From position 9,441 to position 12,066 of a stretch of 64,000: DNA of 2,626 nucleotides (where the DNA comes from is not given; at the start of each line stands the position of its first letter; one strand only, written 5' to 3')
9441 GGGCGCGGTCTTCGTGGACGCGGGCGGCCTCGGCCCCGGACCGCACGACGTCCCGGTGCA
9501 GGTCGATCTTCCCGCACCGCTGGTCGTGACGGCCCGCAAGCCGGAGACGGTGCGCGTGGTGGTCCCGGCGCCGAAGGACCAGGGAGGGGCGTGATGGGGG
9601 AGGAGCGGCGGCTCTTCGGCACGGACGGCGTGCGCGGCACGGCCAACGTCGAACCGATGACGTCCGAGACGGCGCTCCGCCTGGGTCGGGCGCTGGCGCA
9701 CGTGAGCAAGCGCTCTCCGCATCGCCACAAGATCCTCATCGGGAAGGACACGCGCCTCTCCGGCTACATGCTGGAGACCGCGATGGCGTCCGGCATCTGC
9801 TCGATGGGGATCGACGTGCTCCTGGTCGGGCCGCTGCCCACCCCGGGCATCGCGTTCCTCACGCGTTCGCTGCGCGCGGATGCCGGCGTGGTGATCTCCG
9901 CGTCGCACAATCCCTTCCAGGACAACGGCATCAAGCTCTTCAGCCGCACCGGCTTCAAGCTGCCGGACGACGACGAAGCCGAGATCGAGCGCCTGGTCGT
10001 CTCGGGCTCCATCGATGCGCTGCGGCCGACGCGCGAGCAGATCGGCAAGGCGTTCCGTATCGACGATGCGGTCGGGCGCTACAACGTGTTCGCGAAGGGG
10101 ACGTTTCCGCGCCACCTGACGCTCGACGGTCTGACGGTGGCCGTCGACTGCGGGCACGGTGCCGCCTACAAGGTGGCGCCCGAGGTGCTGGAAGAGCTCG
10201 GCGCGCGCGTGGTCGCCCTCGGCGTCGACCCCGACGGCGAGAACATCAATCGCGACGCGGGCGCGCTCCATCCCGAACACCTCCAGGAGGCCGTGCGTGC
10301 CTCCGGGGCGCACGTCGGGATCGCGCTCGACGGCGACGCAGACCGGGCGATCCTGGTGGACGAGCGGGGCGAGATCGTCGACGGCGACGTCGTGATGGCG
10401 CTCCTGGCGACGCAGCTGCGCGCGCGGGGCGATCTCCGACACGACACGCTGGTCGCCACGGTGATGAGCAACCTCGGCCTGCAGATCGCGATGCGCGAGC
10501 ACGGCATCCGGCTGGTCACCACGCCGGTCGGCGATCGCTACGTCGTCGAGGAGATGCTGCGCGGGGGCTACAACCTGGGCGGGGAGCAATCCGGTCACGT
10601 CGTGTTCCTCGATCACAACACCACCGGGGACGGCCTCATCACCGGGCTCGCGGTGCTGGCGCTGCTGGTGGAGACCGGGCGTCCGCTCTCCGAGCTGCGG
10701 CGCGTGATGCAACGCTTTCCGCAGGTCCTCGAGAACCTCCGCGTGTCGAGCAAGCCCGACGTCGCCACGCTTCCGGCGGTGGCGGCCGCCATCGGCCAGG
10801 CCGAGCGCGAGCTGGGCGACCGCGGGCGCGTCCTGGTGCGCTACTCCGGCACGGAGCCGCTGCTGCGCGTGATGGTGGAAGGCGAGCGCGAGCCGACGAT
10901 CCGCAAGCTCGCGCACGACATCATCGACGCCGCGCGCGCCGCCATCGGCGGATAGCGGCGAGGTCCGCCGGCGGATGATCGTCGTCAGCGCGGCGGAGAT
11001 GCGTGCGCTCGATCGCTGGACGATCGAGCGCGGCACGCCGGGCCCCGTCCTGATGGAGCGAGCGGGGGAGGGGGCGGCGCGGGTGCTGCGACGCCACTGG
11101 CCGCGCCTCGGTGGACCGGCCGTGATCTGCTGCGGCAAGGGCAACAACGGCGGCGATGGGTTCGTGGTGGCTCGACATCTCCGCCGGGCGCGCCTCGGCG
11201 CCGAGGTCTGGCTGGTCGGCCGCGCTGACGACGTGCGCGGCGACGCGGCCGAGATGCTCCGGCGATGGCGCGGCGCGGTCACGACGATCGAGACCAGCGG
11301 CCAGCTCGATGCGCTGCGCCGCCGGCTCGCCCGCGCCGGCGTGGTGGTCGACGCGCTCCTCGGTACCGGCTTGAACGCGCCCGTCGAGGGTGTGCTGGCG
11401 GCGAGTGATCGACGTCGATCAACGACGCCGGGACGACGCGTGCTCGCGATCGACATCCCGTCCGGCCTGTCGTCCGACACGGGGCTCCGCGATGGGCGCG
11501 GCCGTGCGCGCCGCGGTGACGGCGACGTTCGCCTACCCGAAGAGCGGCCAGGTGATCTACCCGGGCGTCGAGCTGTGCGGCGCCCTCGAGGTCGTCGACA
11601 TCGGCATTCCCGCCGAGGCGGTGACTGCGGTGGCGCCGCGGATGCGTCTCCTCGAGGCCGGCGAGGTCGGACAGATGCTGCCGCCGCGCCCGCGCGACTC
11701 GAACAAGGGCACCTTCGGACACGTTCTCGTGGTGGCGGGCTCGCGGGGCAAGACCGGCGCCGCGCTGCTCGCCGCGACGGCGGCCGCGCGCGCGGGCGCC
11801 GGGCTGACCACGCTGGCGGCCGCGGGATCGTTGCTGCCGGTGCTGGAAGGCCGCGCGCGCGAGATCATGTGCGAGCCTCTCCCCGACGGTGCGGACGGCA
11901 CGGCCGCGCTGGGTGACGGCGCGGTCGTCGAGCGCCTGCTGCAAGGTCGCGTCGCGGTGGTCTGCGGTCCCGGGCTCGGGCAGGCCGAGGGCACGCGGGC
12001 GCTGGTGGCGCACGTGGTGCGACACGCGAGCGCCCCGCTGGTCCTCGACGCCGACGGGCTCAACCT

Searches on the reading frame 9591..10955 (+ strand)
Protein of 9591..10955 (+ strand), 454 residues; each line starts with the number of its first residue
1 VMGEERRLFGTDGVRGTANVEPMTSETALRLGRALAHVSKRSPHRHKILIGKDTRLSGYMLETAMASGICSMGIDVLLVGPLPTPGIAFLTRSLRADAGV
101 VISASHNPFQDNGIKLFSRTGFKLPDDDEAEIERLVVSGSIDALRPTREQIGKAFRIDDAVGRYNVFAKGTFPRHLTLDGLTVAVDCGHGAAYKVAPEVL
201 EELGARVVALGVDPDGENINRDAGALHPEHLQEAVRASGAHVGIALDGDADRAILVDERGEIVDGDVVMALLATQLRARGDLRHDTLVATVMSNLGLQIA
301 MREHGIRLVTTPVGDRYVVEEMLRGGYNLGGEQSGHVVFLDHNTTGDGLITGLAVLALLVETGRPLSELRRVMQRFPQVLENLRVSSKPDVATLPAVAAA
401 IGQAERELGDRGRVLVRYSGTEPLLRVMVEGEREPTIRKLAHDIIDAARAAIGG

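Call 8: search_protein_families(library=pfam, proteins=[window:9591-10955:+])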
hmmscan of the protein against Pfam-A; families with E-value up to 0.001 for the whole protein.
window:9591-10955:+ (454 aa): 4 families
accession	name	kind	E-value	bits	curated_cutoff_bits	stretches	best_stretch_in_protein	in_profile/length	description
PF02878.22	PGM_PMM_I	-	2.1e-45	154.2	22.5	1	6-136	1-131/138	Phosphoglucomutase/phosphomannomutase, alpha/beta/alpha domain I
PF02880.22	PGM_PMM_III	-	2.1e-37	128.2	20.7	1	264-376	1-115/115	Phosphoglucomutase/phosphomannomutase, alpha/beta/alpha domain III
PF00408.26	PGM_PMM_IV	-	2.1e-19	69.8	23.1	1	381-446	2-67/68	Phosphoglucomutase/phosphomannomutase, C-terminal domain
PF02879.22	PGM_PMM_II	-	1.4e-18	67.7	29.3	1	174-260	14-103/103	Phosphoglucomutase/phosphomannomutase, alpha/beta/alpha domain II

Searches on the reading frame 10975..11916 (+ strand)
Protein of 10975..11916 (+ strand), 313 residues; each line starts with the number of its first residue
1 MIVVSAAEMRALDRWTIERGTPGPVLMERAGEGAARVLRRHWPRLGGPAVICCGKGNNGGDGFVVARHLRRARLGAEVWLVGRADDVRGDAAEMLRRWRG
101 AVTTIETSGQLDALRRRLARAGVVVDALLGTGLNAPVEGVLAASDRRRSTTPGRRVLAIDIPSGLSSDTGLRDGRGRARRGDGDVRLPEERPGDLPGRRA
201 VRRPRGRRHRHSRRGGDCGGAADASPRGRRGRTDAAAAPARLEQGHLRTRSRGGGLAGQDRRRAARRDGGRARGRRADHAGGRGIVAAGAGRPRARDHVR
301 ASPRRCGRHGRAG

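Call 8: search_protein_families(library=pfam, proteins=[window:10975-11916:+])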
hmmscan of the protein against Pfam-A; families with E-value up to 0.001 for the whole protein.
window:10975-11916:+ (313 aa): 1 family
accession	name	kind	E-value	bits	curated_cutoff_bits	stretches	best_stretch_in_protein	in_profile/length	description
PF03853.21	YjeF_N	-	4.3e-33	115.1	24.9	1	25-173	3-151/169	YjeF-related protein N-terminus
